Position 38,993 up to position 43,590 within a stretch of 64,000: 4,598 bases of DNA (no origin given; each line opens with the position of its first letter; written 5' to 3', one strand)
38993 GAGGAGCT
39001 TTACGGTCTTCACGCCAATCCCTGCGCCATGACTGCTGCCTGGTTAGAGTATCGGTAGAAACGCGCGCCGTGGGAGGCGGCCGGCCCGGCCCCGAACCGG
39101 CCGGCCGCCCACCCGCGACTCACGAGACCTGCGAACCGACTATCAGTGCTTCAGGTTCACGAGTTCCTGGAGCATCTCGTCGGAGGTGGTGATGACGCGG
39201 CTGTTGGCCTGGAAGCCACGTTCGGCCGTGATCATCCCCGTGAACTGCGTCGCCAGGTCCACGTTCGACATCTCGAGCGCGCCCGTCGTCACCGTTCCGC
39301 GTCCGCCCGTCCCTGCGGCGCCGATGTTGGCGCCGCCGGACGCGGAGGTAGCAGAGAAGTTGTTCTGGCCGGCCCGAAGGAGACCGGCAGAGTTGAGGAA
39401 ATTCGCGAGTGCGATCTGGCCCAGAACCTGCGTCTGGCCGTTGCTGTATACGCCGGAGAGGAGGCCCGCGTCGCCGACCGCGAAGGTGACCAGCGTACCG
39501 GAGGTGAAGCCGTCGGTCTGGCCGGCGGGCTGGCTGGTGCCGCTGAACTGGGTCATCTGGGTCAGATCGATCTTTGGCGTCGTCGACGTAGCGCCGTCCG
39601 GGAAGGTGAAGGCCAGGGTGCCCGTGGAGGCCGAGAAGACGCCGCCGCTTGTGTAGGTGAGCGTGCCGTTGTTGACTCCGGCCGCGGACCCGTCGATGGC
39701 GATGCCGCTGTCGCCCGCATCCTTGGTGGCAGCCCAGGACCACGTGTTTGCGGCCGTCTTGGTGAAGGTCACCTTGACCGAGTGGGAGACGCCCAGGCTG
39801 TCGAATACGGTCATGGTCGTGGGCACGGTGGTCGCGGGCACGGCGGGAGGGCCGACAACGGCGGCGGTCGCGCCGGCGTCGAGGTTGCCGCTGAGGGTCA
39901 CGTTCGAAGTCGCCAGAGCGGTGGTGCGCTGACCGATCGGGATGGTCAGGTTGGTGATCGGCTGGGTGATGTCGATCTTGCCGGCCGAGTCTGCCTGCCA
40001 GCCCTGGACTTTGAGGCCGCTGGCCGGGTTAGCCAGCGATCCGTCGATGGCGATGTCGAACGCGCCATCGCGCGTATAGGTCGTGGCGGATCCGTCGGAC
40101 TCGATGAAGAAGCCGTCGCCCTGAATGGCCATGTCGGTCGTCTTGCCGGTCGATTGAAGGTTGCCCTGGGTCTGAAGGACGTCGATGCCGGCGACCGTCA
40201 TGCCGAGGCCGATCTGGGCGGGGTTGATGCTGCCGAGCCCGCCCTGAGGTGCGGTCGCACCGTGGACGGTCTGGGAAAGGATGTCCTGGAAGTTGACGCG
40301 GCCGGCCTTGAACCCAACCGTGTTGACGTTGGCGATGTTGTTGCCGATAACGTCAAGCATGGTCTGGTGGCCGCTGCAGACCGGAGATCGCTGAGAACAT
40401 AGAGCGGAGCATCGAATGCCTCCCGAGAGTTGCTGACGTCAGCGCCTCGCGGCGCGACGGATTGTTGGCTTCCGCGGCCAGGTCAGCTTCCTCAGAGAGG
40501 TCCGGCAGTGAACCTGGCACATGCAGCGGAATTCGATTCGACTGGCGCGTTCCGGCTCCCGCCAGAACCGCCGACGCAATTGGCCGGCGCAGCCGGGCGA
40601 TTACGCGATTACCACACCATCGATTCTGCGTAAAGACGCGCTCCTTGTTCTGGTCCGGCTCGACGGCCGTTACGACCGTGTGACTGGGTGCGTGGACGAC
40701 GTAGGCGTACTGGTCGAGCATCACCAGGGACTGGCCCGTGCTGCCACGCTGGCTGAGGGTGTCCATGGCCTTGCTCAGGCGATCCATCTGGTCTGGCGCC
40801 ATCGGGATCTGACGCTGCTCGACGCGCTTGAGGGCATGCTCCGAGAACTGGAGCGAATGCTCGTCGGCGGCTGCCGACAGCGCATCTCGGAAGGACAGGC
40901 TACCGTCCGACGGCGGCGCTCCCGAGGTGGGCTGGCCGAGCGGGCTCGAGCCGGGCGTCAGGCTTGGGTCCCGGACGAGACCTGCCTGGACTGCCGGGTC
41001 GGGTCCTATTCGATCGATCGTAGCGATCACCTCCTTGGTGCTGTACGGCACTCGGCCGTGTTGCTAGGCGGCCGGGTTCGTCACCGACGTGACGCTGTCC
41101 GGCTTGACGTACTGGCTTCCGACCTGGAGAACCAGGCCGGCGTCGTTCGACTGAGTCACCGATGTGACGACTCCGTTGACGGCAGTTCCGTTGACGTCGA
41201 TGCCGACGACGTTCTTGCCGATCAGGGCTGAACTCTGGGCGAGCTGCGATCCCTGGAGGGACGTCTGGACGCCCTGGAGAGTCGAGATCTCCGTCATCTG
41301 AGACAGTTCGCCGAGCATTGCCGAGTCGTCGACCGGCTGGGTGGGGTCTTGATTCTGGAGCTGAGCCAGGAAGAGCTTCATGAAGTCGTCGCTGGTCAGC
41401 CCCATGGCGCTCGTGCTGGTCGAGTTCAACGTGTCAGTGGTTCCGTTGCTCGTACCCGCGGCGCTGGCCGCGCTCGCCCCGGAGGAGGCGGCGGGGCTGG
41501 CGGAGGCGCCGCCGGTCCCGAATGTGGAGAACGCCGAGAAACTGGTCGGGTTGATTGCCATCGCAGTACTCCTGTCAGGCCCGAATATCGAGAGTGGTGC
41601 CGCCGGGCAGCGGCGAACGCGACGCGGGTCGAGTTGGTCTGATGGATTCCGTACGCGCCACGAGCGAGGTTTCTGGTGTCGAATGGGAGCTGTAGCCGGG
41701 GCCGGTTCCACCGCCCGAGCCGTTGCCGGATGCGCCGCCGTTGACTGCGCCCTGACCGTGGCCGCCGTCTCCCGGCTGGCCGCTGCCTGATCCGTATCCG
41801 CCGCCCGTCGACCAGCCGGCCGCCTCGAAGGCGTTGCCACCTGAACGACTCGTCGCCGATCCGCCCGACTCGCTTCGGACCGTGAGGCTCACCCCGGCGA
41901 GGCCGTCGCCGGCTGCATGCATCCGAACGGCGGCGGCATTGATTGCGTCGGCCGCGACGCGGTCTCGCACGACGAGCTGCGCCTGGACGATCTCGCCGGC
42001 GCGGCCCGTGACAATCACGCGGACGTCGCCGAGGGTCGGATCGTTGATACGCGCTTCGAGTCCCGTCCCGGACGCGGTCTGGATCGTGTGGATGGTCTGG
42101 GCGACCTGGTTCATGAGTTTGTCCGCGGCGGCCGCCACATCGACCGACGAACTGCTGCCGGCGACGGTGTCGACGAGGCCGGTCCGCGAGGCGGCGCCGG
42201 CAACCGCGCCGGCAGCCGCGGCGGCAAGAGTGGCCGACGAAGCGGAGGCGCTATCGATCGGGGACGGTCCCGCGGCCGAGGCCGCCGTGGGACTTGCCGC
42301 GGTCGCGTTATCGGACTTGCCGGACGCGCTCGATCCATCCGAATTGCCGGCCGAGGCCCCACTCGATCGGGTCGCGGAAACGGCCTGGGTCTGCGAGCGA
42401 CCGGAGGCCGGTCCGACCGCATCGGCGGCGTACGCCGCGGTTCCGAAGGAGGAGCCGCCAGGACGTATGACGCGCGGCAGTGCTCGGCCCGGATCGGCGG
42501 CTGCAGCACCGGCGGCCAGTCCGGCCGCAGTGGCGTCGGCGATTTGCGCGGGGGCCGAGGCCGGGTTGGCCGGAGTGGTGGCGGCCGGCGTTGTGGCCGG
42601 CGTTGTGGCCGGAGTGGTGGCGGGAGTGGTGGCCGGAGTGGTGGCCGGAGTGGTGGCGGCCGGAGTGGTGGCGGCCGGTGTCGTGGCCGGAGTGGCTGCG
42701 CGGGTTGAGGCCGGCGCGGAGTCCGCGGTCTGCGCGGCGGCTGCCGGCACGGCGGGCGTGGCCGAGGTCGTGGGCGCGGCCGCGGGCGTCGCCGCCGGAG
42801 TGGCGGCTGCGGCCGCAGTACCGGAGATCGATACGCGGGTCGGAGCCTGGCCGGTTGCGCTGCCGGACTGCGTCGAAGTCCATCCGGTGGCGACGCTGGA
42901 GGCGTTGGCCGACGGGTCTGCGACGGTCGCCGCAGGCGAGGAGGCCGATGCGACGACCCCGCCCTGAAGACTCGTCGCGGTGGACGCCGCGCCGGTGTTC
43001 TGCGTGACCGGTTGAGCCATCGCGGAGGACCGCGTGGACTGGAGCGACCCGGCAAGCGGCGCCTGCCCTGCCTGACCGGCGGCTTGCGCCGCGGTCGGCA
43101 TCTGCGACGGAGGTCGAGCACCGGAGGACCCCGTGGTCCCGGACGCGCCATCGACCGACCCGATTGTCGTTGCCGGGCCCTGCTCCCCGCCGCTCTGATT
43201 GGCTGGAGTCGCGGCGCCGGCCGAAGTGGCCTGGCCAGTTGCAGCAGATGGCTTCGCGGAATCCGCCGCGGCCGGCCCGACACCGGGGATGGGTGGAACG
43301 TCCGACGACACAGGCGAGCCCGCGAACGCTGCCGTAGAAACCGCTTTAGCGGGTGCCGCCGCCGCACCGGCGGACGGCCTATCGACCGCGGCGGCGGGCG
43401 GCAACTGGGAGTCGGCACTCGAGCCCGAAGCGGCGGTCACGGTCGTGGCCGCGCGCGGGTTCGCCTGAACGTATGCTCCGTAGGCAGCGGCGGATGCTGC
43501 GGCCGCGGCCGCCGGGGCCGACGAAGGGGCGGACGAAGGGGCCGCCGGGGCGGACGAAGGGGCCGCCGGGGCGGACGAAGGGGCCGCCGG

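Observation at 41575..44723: FliK-like hook-length ruler split exactly at a poly-C8 tract: phase-variable switch, programmed -1 frameshift or a 1-nt assembly deletion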

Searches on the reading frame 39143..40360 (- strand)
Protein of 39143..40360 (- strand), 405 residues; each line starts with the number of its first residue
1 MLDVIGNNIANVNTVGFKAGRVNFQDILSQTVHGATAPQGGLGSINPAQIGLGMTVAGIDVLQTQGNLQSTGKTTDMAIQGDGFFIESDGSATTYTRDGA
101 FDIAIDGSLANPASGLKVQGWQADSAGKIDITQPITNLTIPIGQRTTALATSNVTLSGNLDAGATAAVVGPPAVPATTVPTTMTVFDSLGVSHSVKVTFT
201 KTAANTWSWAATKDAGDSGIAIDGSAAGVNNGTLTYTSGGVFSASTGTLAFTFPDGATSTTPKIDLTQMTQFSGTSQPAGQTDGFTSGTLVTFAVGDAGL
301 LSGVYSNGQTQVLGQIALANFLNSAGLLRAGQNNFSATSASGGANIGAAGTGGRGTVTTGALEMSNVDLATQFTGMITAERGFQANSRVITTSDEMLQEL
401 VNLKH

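Call 5: search_protein_families(library=pfam, proteins=[window:39143-40360:-], max_evalue=0.01)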
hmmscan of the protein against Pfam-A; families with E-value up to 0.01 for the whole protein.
window:39143-40360:- (405 aa): 4 families
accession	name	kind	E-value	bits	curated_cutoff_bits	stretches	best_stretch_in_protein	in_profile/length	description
PF06429.18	Flg_bbr_C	-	3.3e-17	62.2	23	1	359-403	2-46/46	Flagellar basal body rod FlgEFG protein C-terminal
PF07559.19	FlgE_D2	-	1.4e-13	52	22.7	1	159-284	1-141/142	Flagellar basal body protein FlaE D2 domain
PF22692.1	LlgE_F_G_D1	-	4.8e-10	39.9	27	1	78-140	1-56/64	Flagellar hook protein FlgE/F/G D1 domain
PF00460.25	Flg_bb_rod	-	9.5e-07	29.1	20.7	1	2-18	15-31/31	Flagella basal body rod protein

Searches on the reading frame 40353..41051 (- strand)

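Call 5: search_protein_families(library=pfam, proteins=[window:40353-41051:-], max_evalue=0.01)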
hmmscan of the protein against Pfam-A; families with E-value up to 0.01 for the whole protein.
window:40353-41051:- (232 aa): 1 family
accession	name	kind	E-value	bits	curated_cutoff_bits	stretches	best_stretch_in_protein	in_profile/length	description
PF12611.13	Flagellar_put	-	0.0001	22.4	21.1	1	125-142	1-18/24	Putative flagellar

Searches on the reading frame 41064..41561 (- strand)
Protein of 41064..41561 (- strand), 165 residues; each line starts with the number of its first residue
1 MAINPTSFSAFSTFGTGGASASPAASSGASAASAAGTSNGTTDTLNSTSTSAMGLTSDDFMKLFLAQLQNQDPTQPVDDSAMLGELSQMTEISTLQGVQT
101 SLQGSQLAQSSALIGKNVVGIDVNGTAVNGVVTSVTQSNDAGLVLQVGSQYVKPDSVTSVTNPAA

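Call 5: search_protein_families(library=pfam, proteins=[window:41064-41561:-], max_evalue=0.01)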
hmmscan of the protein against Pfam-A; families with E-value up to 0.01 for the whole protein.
window:41064-41561:- (165 aa): 2 families
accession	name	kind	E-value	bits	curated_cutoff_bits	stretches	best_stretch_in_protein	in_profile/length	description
PF03963.19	FlgD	-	3.8e-15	56.3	27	1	33-102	4-73/75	Flagellar hook capping protein - N-terminal region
PF13861.12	FLgD_tudor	-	0.00027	21.5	26.9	1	105-158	1-58/58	FlgD Tudor-like domain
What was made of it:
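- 41064..41561 (-): flgD (165 aa) directly downstream of fliK. Pfam FlgD and FLgD_tudor (call 5).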

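Call 29: find_encoding_contigs(protein=window:41064-41561:-, flank=10000, max_places=10)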
Protein window:41064-41561:- (165 aa): 2 contigs read that carry it; 2 places shown.
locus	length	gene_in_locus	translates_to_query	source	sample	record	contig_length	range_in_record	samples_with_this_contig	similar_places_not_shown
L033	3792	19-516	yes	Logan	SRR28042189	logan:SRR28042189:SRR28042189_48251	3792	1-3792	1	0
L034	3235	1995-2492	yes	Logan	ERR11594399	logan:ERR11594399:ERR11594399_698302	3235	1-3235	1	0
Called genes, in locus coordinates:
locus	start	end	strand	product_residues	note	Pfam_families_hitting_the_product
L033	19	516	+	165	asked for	PF03963:FlgD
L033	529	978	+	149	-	PF12611:Flagellar_put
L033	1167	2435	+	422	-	PF00460:Flg_bb_rod, PF22692:LlgE_F_G_D1, PF07559:FlgE_D2, PF06429:Flg_bbr_C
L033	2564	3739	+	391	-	PF25174:Beta-prop_THOC3 (faint)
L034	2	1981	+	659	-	?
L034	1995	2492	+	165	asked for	PF03963:FlgD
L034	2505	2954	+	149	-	PF12611:Flagellar_put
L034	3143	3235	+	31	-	?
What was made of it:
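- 41064..41561 (-): The exact protein occurs on L033 and L034 (call 29).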

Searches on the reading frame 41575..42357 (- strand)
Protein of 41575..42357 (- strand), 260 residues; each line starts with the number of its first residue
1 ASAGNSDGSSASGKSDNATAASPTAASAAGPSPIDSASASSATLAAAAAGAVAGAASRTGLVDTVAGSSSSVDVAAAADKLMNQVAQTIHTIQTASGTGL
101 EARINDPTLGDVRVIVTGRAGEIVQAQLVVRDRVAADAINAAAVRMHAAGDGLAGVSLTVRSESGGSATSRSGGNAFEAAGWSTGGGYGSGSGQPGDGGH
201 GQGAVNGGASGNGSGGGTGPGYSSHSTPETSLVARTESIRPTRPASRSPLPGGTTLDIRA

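Call 10: search_protein_families(library=pfam, proteins=[window:41575-42250:-], max_evalue=10)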
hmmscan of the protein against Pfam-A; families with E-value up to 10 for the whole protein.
window:41575-42250:- (225 aa): 0 families

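Call 21: search_protein_families(library=pfam, alignment_id=A1, max_evalue=10)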
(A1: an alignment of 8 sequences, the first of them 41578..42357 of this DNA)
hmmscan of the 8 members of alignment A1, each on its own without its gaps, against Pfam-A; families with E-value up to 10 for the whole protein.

A. member 1, window:41578-42357:- (260 aa): 0 families

B. families by the number of members that match (of 8 scanned): 3 families
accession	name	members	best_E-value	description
PF02120.21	Flg_hook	6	0.0011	Flagellar hook-length control protein FliK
PF11775.14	CobT_C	1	0.25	Cobalamin biosynthesis protein CobT VWA domain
PF15806.11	TRAPP14_N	1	4.7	TRAPP14 N-terminal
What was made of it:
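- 41869..42129 (-): Core of the C-terminal substrate-specificity-switch (T3S4/Flg_hook-like) domain, residues 866-952 of the 1049-aa reconstruction. Pfam Flg_hook is sub-threshold in 6 of 8 family members (call 21).
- On FliK / T3S4 ruler proteins: Flg_hook matches 6 of 8 family members with best E 0.0011, below the gathering score (call 21).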

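Call 22: search_solved_structures(query=A1, max_evalue=10, show_alignments=2)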
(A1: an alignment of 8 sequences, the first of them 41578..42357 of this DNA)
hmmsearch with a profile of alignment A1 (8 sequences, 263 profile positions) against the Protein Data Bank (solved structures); distinct sequences matched with E-value up to 10: 5.
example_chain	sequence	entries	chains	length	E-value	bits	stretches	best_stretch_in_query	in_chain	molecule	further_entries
6dv1_A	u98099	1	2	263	0.15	14.8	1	61-88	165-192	Catenin alpha-1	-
6wvt_K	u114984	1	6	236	0.15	14.8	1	61-88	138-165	Catenin alpha-1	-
6trp_A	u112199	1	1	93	2.9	10.6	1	183-212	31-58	Peptide synthetase XpsB,Peptide synthetase XpsB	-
8x9y_Z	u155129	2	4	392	4.2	10.1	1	13-62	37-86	Tri1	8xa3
2ewh_A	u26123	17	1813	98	4.9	9.8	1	113-175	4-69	Major carboxysome shell protein 1A | Major carboxysome shell protein CsoS1A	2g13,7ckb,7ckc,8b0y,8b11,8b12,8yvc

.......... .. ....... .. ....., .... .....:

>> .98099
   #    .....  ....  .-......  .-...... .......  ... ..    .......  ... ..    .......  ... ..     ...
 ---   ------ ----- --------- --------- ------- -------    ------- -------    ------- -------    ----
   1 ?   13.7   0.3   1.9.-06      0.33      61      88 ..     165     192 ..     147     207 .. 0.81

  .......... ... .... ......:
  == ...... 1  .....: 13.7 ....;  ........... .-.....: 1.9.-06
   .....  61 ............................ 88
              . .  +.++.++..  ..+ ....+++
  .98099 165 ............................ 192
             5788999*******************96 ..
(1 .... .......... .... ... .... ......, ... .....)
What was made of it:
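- On FliK / T3S4 ruler proteins: The PDB sequence-profile search found no FliK (call 22).
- Tried and rejected: A PDB sequence-profile search with the C-terminal domain found only chance hits (call 22).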

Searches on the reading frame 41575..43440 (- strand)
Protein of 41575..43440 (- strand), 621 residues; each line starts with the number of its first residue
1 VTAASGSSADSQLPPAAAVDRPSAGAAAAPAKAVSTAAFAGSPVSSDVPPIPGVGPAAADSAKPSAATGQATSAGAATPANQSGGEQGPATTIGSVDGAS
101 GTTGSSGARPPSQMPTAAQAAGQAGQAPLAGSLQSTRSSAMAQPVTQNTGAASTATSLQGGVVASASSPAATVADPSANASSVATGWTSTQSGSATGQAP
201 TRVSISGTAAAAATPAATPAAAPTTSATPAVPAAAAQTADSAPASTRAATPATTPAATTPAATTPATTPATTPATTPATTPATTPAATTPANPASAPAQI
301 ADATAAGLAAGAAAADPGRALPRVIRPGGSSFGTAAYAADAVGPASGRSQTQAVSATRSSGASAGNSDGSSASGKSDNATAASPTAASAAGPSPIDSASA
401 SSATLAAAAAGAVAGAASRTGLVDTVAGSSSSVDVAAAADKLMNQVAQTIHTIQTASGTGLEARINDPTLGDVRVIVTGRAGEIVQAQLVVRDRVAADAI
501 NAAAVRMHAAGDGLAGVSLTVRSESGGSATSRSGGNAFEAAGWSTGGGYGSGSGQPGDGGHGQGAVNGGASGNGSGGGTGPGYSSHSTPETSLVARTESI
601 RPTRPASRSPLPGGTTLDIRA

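Call 5: search_protein_families(library=pfam, proteins=[window:41575-43440:-], max_evalue=0.01)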
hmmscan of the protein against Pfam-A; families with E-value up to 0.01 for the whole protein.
window:41575-43440:- (621 aa): 0 families

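Call 17: find_encoding_contigs(protein=window:41575-43440:-, flank=10000, max_places=10)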
Protein window:41575-43440:- (621 aa): no gene with exactly this product is on record in the collection.
